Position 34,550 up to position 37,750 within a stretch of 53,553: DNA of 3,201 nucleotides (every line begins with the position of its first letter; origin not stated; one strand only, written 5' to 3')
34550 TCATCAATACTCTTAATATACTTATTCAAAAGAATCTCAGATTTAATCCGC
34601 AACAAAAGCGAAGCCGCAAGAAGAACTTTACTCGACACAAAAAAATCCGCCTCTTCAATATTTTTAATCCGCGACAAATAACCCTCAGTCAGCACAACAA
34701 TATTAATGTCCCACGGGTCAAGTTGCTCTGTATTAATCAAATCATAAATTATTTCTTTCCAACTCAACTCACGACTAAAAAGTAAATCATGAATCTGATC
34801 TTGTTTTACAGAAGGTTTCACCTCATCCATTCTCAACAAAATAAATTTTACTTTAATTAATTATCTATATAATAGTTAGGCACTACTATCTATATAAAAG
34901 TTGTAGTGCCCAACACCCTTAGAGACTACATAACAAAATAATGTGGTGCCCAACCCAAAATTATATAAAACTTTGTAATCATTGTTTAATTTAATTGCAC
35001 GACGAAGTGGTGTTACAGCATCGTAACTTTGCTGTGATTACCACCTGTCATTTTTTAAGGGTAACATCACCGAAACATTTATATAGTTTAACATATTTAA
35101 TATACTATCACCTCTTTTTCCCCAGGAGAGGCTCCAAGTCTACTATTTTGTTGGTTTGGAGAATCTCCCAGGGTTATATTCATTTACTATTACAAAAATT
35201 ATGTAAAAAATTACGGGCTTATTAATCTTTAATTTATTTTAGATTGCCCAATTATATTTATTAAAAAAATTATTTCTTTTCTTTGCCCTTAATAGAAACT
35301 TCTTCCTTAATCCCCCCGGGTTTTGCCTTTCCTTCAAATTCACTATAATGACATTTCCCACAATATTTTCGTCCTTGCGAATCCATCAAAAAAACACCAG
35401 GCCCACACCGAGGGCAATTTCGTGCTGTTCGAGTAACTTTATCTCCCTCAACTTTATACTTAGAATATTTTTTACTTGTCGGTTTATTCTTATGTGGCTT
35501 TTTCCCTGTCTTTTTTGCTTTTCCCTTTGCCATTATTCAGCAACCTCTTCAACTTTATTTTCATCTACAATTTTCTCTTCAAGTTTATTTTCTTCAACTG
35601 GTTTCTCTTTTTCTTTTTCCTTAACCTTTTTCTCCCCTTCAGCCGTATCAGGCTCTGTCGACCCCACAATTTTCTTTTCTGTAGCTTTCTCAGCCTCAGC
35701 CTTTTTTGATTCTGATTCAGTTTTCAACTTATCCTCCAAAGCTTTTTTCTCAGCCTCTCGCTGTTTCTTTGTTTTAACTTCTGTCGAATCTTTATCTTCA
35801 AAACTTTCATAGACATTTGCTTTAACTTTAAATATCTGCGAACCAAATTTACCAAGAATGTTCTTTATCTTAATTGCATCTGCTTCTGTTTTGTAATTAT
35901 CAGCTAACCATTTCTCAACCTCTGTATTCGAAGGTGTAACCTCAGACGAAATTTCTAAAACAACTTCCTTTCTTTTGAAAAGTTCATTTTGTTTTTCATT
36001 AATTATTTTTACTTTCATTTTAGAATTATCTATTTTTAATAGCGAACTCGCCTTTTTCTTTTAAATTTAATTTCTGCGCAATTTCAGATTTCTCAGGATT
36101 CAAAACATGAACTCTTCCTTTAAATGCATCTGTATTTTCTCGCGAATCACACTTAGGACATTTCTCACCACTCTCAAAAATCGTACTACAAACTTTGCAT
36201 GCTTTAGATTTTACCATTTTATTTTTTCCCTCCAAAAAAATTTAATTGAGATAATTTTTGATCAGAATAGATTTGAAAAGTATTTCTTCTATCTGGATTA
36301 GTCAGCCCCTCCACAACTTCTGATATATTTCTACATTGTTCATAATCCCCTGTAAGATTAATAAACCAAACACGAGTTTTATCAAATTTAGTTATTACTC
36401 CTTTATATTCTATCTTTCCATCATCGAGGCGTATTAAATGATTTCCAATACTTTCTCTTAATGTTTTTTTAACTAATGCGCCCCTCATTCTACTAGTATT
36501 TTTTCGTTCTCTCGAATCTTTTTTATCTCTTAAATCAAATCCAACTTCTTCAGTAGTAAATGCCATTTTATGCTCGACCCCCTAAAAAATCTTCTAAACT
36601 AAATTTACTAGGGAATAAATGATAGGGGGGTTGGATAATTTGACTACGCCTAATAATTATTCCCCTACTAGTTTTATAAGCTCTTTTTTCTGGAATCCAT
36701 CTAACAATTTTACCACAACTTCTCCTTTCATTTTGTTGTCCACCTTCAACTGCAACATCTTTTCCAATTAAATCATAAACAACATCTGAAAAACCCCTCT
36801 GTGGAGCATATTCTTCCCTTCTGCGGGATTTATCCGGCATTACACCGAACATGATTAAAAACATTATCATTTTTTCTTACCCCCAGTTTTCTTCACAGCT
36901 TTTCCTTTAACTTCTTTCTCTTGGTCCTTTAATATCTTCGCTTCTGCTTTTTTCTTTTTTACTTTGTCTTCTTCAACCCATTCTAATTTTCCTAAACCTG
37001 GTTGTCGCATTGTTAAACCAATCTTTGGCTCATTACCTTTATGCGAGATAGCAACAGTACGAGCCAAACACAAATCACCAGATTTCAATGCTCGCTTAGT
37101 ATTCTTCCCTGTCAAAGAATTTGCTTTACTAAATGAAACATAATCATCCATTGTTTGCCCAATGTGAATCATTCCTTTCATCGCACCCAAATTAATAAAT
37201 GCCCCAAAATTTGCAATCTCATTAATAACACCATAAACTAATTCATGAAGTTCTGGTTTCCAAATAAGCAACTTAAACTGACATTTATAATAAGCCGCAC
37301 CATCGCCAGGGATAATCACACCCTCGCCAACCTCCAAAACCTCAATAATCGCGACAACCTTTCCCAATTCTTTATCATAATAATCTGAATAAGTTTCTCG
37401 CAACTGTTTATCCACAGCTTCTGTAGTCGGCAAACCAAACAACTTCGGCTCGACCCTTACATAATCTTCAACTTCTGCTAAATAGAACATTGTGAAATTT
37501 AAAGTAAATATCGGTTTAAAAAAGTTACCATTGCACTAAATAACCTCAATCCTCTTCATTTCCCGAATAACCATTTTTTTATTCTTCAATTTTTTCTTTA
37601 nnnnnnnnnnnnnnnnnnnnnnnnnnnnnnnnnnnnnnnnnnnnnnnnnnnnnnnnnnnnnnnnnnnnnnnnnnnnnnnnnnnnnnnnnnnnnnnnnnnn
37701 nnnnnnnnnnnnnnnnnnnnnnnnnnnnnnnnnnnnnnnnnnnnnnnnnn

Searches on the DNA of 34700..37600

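Call 70: search_rna_families(source=window, start=34700, end=37600, threshold=evalue, max_evalue=1)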
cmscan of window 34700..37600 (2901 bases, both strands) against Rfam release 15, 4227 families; matches with E-value up to 1: 0.
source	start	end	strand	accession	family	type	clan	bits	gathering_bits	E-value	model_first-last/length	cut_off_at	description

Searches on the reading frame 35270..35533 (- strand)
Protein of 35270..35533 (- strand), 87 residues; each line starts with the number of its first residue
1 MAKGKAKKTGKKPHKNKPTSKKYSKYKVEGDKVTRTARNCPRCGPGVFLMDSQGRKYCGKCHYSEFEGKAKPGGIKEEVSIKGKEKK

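Call 3: search_protein_families(library=pfam, proteins=[window:35270-35533:-], max_evalue=1)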
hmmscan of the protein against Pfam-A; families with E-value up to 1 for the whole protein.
window:35270-35533:- (87 aa): 7 families
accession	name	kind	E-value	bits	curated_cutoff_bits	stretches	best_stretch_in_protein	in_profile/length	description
PF01599.25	Ribosomal_S27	-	2.4e-16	59.8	22.3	1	24-63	3-43/44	Ribosomal protein S27a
PF10235.14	Cript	-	0.03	15.4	25.5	1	6-65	17-70/90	Microtubule-associated protein CRIPT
PF06677.18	Auto_anti-p27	-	0.03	14.8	24.1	1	36-61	14-39/40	Sjogren's syndrome/scleroderma autoantigen 1 (Autoantigen p27)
PF14522.11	Cytochrome_C7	-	0.063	13.5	24.8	2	18-62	28-66/67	Cytochrome c7 and related cytochrome c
PF13240.11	Zn_Ribbon_1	-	0.077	13.3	25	0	53-63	11-21/23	zinc-ribbon domain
PF07295.17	DUF1451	-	0.12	13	26.1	1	19-67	96-143/146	Zinc-ribbon containing domain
PF11682.14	Zn_ribbon_11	-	0.27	11.3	24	0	38-48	19-29/37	Probable zinc-ribbon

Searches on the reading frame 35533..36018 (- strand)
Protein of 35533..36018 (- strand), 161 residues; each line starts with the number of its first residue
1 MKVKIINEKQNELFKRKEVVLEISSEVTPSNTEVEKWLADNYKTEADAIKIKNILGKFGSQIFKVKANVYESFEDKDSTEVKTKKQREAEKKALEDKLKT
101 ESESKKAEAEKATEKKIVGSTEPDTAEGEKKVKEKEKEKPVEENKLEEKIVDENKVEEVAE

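Call 3: search_protein_families(library=pfam, proteins=[window:35533-36018:-], max_evalue=1)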
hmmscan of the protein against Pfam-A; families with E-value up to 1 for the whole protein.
window:35533-36018:- (161 aa): 2 families
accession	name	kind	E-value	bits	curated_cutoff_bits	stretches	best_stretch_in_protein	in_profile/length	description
PF01282.25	Ribosomal_S24e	-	1e-13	51.6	24.5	1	4-90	1-89/95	Ribosomal protein S24e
PF17846.6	XRN_M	-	0.58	9.5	23.8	1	33-153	49-166/443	Xrn1 helical domain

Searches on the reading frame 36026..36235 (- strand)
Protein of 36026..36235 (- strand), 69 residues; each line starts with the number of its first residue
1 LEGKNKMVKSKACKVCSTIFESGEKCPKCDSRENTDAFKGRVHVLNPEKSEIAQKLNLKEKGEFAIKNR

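Call 3: search_protein_families(library=pfam, proteins=[window:36026-36235:-], max_evalue=1)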
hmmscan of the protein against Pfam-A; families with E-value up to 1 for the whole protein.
window:36026-36235:- (69 aa): 7 families
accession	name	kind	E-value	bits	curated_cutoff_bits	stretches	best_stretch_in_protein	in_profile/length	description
PF06093.19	Spt4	-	3.3e-10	40.4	25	1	11-67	2-75/77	Spt4/RpoE2 zinc finger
PF06827.20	zf-FPG_IleRS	-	0.0058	16.9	21.3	1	23-42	1-20/30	Zinc finger found in FPG and IleRS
PF08746.17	zf-RING-like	-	0.021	15.4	26.6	1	13-32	1-22/43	RING-like domain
PF18912.6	DZR_2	-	0.034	14.4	27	1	7-29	33-55/56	Double zinc ribbon domain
PF01155.25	HypA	-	0.06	13.8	28.9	1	12-41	72-103/112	Hydrogenase/urease nickel incorporation, metallochaperone, hypA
PF21349.2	RUBY_RBDX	-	0.08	12.9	26.5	1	13-30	3-23/30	Rubrerythrin, rubredoxin-like domain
PF13597.11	NRDD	-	0.35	9.9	26.2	1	9-37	507-535/562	Anaerobic ribonucleoside-triphosphate reductase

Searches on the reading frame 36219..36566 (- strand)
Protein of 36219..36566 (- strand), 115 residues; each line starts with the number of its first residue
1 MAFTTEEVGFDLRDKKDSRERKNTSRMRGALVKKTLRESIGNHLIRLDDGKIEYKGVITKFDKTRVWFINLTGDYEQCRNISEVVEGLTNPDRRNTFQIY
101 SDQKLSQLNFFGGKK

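Call 3: search_protein_families(library=pfam, proteins=[window:36219-36566:-], max_evalue=1)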
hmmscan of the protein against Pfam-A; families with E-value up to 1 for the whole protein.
window:36219-36566:- (115 aa): 0 families

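Call 5: search_protein_families(library=ncbifam, proteins=[window:36219-36566:-], max_evalue=10)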
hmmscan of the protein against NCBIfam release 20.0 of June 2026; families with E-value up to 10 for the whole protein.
window:36219-36566:- (115 aa): 0 families

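Call 7: search_solved_structures(query=window:36219-36566:-, max_evalue=10)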
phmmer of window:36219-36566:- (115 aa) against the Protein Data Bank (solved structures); distinct sequences matched with E-value up to 10: 4.
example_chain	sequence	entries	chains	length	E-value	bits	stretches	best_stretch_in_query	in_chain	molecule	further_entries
4pkx_A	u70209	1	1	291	0.23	15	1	35-84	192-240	Protein C10C5.1, isoform i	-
4pke_A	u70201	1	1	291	0.23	15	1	35-84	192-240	Protein C10C5.1, isoform i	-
6z2w_E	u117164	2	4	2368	1.1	12.8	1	18-101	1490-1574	Serine/threonine-protein kinase MEC1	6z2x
5x6o_C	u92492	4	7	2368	1.1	12.8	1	18-101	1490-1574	Serine/threonine-protein kinase MEC1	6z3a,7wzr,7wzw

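Call 8: find_homologous_proteins(query=window:36219-36566:-, max_evalue=0.01)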
Query window:36219-36566:- (115 aa): 1 proteins with E <= 0.01 among 2 candidates.
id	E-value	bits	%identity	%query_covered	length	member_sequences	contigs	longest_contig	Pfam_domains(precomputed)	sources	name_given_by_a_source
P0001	3.8e-70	251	100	100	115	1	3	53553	-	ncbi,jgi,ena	-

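Call 10: find_encoding_contigs(protein=P0001, flank=6000, max_places=6)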
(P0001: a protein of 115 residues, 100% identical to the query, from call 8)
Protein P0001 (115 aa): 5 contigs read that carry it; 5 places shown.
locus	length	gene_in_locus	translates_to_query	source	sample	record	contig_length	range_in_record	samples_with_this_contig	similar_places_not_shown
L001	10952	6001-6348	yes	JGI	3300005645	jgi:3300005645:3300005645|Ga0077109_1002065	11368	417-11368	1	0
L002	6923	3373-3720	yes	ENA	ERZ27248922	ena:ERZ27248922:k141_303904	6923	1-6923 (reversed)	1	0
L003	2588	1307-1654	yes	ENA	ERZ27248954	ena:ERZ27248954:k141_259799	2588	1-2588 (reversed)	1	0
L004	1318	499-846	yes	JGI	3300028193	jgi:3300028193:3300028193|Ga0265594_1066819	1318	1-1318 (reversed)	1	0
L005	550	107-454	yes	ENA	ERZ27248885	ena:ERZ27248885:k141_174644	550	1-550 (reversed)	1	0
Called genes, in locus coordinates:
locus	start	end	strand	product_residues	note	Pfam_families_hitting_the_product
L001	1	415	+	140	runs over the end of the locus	-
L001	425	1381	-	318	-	PF01636:APH, PF03109:ABC1 (weak)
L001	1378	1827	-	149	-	PF13420:Acetyltransf_4, PF00583:Acetyltransf_1, PF13673:Acetyltransf_10, PF13508:Acetyltransf_7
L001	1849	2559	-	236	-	PF03372:Exo_endo_phos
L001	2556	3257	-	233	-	PF11848:DUF3368 (faint)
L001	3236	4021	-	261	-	PF03848:TehB (weak), PF13489:Methyltransf_23, PF01209:Ubie_methyltran, PF02353:CMAS, PF13847:Methyltransf_31, PF08241:Methyltransf_11, PF08242:Methyltransf_12, PF13649:Methyltransf_25, +4 more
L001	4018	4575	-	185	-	-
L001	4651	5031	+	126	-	PF18477:PIN_9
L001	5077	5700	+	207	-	PF03876:SHS2_Rpb7-N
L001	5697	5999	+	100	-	-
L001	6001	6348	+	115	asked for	-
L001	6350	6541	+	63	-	PF06093:Spt4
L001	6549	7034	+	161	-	PF01282:Ribosomal_S24e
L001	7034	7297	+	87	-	PF01599:Ribosomal_S27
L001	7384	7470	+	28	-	-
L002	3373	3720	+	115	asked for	-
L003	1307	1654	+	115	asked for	-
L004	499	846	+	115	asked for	-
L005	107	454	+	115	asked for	-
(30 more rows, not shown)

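Call 24: predict_structure(protein=window:36219-36566:-)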
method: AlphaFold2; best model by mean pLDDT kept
length: 115 residues; sequences in the alignment: 1
mean_pLDDT: 41.0   pTM: 0.31
mean pLDDT of the five models: 41.0, 38.2, 35.4, 34.7, 33.1
residues with pLDDT >= 90: 0; 70-90: 0; 50-70: 28; < 50: 87
segments of 3 or more residues with pLDDT < 50: 1-41, 59-68, 86-115
pLDDT, mean of each block of 10 residues (from residue 1): 28 37 33 34 52 54 48 54 48 35 33 30
secondary structure, 60 per line:
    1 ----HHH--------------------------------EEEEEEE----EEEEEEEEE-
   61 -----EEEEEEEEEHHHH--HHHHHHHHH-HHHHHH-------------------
elements in order: E40-46 E51-59 E66-74 H75-78 H81-89 H91-96

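Call 26: search_protein_representatives(protein=window:36219-36566:-)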
Query: 115 residues. Proteins with E-value up to 0.001 (for the whole library): 1; up to 1e-10: 1; up to 1e-30: 1. The best 1 are listed.
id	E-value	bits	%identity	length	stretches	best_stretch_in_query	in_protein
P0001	1.2e-70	250.9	100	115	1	1-115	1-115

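Call 27: search_protein_families(library=phrogs, proteins=[window:36219-36566:-], max_evalue=1)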
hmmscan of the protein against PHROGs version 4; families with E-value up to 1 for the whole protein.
window:36219-36566:- (115 aa): 1 family
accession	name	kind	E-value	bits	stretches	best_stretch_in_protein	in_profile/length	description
phrog_13773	-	unknown function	0.14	13.4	1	23-73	16-66/102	-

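Call 28: search_protein_families(library=padloc, proteins=[window:36219-36566:-], max_evalue=1)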
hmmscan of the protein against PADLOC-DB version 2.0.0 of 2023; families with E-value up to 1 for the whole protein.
window:36219-36566:- (115 aa): 0 families

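Call 52: find_related_loci(query=window:36219-36566:-, collection=viral_contigs, flank=3000)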
Query window:36219-36566:- (115 aa) in viral_contigs; peptide patterns used: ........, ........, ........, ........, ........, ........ (x = any residue, [..] = any of these).
7 stretches matched a pattern, but none encodes a relative of the query by tblastn (E <= 1e-3).

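Call 65: fold_search(model_id=the predicted structure, library=pdb)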
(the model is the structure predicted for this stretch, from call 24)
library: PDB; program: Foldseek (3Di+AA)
matches with E <= 10: 260; with E <= 0.001: 0
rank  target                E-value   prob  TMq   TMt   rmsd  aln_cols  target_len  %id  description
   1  5ov4                  5.3e-01  0.93  0.34  0.15   2.7        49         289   26  Bacillus megaterium porphobilinogen deaminase D82A mutant (released 2017-10-11)
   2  4htg                  6.0e-01  0.90  0.37  0.15   3.0        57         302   21  Porphobilinogen Deaminase from Arabidopsis Thaliana (released 2013-02-27)
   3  1pda                  6.0e-01  0.87  0.35  0.15   3.5        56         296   21  STRUCTURE OF PORPHOBILINOGEN DEAMINASE REVEALS A FLEXIBLE MULTIDOMAIN POLYMERASE WITH A SINGLE CATALYTIC SITE (released 1993-10-31)
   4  5ov6                  6.7e-01  0.90  0.34  0.15   2.7        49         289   26  Bacillus megaterium porphobilinogen deaminase D82N mutant (released 2017-09-06)
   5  5ov5                  6.7e-01  0.90  0.34  0.15   2.7        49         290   26  Bacillus megaterium porphobilinogen deaminase D82E mutant (released 2017-09-06)
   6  4mlv                  7.1e-01  0.85  0.34  0.15   2.8        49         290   26  Crystal Structure of Bacillus megaterium porphobilinogen deaminase (released 2014-04-02)
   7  8fw5_E                7.1e-01  0.35  0.30  0.15  11.7        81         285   14  Chimeric HsGATOR1-SpGtr-SpLam complex (released 2023-07-26)
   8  1ypn                  8.9e-01  0.80  0.35  0.16   3.5        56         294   20  REDUCED FORM HYDROXYMETHYLBILANE SYNTHASE (K59Q MUTANT) CRYSTAL STRUCTURE AFTER 2 HOURS IN A FLOW CELL DETERMINED BY TIM (released 1999-03-02)
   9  2ypn                  1.0e+00  0.82  0.36  0.15   2.7        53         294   17  Hydroxymethylbilane synthase (released 1999-02-02)
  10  4mlq                  1.0e+00  0.77  0.33  0.15   2.8        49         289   26  Crystal structure of Bacillus megaterium porphobilinogen deaminase (released 2014-04-02)
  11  1ah5                  1.1e+00  0.75  0.35  0.15   3.5        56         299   20  REDUCED FORM SELENOMETHIONINE-LABELLED HYDROXYMETHYLBILANE SYNTHASE DETERMINED BY MAD (released 1997-10-15)
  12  8chv_A                1.1e+00  0.12  0.21  0.17  12.2        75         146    4  Crystal structure of human PURA (fragment Glu57-Glu212, PUR repeat I and II) R140P mutant (released 2024-02-21)
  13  4wpy                  1.3e+00  0.16  0.21  0.27   7.6        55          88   13  Racemic crystal structure of Rv1738 from Mycobacterium tuberculosis (Form-II) (released 2015-03-18)
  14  5h6o                  1.5e+00  0.63  0.34  0.15   2.8        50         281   18  Porphobilinogen deaminase from Vibrio Cholerae (released 2017-11-15)
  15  3k44_B                1.6e+00  0.08  0.20  0.17  13.8        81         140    7  Crystal Structure of Drosophila melanogaster Pur-alpha (released 2009-10-27)
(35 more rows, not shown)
